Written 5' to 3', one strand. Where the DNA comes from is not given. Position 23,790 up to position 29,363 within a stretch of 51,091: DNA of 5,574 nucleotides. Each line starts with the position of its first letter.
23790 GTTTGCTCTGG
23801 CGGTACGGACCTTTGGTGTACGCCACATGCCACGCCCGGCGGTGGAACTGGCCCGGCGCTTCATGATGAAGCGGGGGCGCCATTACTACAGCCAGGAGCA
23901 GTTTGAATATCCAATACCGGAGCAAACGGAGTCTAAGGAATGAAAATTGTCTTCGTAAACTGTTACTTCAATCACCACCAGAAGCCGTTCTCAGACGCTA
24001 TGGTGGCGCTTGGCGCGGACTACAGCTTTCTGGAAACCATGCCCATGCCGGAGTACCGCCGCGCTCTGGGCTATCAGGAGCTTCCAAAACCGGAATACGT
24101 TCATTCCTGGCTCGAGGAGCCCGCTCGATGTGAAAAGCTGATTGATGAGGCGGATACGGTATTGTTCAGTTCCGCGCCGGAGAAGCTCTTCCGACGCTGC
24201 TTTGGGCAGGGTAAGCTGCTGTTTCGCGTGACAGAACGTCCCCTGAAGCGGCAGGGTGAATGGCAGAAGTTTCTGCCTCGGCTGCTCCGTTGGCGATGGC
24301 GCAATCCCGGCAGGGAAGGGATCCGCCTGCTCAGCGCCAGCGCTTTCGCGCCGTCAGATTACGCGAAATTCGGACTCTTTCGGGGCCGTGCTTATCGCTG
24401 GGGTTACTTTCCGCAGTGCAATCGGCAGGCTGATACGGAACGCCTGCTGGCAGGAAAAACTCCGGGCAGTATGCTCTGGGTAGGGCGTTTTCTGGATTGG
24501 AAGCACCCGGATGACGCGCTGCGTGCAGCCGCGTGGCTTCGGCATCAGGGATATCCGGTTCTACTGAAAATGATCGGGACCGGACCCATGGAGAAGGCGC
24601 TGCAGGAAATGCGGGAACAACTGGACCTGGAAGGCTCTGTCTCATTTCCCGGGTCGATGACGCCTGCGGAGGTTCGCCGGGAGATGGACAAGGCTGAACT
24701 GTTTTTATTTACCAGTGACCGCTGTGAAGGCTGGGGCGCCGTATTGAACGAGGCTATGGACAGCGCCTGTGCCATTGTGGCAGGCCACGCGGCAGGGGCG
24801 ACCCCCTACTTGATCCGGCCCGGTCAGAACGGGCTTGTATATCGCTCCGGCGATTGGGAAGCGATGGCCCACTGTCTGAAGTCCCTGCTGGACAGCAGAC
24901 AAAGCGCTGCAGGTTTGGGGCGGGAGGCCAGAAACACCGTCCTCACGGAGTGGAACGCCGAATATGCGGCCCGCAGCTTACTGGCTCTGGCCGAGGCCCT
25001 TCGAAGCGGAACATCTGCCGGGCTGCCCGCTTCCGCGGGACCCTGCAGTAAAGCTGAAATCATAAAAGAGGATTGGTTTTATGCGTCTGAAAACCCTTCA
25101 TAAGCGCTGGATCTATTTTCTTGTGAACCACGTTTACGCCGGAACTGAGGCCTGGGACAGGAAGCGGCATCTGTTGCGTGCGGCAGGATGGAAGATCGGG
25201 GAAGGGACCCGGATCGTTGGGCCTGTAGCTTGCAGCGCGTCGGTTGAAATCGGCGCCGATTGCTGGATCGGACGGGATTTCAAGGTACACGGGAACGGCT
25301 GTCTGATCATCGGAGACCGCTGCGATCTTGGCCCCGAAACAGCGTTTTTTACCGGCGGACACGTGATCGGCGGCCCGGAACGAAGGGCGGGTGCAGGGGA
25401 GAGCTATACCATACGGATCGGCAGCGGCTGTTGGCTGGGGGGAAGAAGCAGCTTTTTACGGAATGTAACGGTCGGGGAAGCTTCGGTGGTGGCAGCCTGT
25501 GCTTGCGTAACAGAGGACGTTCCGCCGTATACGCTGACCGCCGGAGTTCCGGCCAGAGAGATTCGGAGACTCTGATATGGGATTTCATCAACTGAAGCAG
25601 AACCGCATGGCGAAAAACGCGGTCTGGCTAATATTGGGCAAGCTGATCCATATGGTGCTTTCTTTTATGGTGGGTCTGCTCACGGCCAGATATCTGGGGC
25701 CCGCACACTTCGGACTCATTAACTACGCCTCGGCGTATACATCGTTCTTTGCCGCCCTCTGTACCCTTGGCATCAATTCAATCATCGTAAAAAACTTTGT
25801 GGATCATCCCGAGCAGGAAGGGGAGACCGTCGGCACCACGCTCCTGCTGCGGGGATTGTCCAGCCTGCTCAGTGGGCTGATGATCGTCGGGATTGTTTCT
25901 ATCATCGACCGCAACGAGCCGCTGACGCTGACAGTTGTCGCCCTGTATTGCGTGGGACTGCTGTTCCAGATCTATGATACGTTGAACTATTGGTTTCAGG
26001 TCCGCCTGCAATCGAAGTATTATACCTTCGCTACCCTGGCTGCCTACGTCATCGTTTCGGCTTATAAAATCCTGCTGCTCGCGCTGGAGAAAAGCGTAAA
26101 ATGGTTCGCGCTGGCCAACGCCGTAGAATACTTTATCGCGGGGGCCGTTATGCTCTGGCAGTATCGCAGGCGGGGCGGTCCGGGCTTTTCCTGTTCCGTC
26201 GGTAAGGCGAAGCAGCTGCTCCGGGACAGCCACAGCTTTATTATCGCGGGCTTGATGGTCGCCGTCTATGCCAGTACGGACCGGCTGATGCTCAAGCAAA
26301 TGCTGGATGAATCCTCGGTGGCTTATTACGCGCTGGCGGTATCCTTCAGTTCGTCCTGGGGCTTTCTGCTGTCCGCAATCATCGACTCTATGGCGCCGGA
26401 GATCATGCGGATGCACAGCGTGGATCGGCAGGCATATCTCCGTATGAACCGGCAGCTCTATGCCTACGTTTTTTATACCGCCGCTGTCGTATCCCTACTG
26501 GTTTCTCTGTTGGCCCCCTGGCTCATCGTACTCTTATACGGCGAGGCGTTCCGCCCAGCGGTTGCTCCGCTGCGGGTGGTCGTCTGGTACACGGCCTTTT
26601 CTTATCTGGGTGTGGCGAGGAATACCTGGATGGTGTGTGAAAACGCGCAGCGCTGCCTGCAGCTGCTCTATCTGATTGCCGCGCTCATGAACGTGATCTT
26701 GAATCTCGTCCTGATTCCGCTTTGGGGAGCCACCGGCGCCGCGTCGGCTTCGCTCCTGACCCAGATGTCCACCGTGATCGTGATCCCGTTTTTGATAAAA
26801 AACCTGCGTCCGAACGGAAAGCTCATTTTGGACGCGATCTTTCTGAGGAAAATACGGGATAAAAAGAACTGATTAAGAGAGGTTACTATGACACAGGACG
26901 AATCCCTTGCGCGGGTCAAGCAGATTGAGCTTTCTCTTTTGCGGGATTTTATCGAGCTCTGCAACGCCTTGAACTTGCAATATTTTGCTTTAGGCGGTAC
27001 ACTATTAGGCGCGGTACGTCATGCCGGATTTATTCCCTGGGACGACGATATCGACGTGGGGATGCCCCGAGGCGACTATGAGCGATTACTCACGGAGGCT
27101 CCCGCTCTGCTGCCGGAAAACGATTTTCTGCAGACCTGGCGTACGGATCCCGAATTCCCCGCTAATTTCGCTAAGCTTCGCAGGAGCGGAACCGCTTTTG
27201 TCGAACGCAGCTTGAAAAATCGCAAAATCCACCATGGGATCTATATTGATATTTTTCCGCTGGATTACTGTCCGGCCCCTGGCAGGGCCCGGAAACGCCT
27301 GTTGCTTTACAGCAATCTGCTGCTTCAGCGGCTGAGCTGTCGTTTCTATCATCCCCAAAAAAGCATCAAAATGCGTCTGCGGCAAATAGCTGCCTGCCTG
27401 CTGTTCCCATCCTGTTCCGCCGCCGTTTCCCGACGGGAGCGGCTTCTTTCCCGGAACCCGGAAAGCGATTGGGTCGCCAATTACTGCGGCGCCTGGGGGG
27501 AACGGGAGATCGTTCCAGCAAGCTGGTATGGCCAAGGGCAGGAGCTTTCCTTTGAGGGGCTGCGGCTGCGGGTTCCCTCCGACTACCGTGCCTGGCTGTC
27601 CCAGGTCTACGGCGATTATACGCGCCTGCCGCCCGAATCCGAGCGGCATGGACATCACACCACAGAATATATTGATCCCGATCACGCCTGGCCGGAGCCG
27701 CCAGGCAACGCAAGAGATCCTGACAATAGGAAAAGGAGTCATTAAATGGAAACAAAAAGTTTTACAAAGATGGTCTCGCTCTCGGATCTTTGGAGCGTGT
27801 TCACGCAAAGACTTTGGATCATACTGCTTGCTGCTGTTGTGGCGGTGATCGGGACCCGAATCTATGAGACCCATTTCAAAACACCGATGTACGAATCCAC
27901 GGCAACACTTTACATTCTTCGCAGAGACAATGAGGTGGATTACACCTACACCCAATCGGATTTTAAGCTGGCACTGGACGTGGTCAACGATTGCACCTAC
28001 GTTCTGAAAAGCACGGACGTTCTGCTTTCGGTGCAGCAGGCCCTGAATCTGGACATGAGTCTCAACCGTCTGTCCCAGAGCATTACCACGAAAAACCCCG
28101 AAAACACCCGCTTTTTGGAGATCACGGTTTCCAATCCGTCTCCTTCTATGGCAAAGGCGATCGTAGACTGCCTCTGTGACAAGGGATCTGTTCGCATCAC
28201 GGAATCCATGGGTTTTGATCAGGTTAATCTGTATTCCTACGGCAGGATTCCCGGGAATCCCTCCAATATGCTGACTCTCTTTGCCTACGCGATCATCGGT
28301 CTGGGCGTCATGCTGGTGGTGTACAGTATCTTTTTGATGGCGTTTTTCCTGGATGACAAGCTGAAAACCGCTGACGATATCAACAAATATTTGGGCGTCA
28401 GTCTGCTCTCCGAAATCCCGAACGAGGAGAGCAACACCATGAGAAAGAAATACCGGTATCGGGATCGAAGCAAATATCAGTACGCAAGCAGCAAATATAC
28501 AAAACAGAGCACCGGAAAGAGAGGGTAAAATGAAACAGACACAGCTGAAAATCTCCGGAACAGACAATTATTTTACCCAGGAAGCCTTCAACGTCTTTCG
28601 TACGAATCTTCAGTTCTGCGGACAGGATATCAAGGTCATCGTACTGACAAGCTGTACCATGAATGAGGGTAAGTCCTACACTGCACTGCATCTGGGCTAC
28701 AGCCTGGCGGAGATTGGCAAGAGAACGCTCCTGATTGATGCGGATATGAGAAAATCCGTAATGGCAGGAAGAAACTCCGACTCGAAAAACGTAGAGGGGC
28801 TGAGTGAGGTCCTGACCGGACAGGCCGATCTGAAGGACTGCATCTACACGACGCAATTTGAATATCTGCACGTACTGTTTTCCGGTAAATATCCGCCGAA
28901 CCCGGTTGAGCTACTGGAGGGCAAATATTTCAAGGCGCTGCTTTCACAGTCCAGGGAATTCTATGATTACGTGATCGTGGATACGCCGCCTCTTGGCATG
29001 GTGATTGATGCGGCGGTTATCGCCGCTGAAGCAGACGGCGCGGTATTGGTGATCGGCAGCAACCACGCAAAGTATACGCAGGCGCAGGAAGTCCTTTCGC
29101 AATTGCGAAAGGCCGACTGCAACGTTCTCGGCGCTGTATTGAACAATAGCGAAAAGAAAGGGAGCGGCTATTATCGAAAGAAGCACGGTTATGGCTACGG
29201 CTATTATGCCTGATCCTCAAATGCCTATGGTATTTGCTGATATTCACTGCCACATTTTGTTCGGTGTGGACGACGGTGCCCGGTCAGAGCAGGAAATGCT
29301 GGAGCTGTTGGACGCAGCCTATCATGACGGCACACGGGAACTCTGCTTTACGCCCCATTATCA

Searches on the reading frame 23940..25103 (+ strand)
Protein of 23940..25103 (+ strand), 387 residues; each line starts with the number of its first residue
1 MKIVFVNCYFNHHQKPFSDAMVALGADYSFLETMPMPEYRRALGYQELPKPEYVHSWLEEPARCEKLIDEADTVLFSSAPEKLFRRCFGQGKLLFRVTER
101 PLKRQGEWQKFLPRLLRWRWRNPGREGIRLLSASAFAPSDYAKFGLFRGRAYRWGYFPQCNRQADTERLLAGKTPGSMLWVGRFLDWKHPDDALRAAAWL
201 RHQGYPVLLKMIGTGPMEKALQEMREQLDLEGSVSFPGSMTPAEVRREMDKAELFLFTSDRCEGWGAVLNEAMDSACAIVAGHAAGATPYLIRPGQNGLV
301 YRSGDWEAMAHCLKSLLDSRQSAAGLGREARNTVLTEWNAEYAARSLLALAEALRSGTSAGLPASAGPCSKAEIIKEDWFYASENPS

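Call 5: search_protein_families(library=pfam, proteins=[window:23940-25103:+], max_evalue=0.001)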
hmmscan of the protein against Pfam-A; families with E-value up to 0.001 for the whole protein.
window:23940-25103:+ (387 aa): 3 families
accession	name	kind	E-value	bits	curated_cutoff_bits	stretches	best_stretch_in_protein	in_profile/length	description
PF00534.26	Glycos_transf_1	-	2.3e-27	96.1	26.4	1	164-332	4-171/172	Glycosyl transferases group 1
PF13692.12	Glyco_trans_1_4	-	1.2e-20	74.7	27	1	178-318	4-141/142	Glycosyl transferases group 1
PF13524.12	Glyco_trans_1_2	-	0.00036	20.9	25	1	269-349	67-144/144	Glycosyl transferase-like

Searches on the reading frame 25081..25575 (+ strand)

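Call 5: search_protein_families(library=pfam, proteins=[window:25081-25575:+], max_evalue=0.001)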
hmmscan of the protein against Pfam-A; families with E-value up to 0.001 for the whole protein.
window:25081-25575:+ (164 aa): 1 family
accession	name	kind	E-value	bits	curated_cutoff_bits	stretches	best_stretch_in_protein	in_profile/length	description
PF00132.30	Hexapep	-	9.6e-09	35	27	1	111-144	2-35/36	Bacterial transferase hexapeptide (six repeats)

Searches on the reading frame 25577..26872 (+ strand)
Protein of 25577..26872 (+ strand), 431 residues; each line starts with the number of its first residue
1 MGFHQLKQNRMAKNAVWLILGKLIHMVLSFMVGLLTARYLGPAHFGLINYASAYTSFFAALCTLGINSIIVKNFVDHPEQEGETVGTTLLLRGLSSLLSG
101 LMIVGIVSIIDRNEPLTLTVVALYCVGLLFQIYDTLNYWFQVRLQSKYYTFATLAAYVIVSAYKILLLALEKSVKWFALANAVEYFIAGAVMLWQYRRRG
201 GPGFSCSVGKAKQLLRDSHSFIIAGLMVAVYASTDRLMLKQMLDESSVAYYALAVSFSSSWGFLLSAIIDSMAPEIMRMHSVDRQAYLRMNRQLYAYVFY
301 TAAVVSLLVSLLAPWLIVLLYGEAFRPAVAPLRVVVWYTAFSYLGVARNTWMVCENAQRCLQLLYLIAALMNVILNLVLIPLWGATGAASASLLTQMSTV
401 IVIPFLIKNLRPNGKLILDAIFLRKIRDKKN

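Call 6: search_protein_families(library=pfam, proteins=[window:25577-26872:+], max_evalue=0.001)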
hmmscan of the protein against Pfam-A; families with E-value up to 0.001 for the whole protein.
window:25577-26872:+ (431 aa): 2 families
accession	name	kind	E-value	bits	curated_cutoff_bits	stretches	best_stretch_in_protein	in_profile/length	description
PF01943.22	Polysacc_synt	-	2e-23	83.7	28.2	1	12-276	2-270/274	Polysaccharide biosynthesis protein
PF13440.11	Polysacc_synt_3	-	3.7e-17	63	23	1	37-329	3-292/293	Polysaccharide biosynthesis protein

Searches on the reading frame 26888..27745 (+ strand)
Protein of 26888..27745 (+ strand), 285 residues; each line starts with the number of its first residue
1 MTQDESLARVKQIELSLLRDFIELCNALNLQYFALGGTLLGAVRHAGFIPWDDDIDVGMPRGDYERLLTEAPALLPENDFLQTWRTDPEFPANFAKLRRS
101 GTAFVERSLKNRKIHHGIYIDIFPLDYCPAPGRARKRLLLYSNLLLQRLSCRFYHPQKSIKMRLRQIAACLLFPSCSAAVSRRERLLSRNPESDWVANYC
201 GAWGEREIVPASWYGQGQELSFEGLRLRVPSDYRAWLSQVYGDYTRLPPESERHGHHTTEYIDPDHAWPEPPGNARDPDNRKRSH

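Call 6: search_protein_families(library=pfam, proteins=[window:26888-27745:+], max_evalue=0.001)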
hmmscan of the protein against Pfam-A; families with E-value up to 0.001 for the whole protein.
window:26888-27745:+ (285 aa): 1 family
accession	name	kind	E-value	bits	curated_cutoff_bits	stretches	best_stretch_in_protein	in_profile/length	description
PF04991.19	LicD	-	2.4e-43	149.3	22.6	1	25-242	1-227/227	LicD family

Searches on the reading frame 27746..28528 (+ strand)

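Call 6: search_protein_families(library=pfam, proteins=[window:27746-28528:+], max_evalue=0.001)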
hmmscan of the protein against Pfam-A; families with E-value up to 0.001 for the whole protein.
window:27746-28528:+ (260 aa): 1 family
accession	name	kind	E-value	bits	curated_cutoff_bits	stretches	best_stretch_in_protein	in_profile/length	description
PF02706.20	Wzz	-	1e-09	39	25.5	1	10-98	3-89/91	Chain length determinant protein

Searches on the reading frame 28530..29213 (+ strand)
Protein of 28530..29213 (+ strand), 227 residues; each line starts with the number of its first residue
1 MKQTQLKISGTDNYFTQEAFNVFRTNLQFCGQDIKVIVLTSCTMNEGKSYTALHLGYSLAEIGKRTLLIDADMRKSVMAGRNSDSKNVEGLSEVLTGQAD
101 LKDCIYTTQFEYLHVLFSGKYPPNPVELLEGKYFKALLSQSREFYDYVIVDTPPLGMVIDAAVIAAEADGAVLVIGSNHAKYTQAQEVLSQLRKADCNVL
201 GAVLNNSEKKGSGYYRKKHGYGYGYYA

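Call 6: search_protein_families(library=pfam, proteins=[window:28530-29213:+], max_evalue=0.001)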
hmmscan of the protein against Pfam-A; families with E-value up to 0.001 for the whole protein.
window:28530-29213:+ (227 aa): 4 families
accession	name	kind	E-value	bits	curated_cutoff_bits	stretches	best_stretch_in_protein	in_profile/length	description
PF13614.12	AAA_31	-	5.3e-16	59.5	27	1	38-168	5-142/177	AAA domain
PF01656.29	CbiA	-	6.9e-07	29.7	25.4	1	39-209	3-85/125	CobQ/CobB/MinD/ParA nucleotide binding domain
PF10609.15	ParA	-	4e-06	26.9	27.1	0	145-208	112-176/246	NUBPL iron-transfer P-loop NTPase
PF09140.17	MipZ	-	0.00013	21.9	20.7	0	36-154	2-109/262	ATPase MipZ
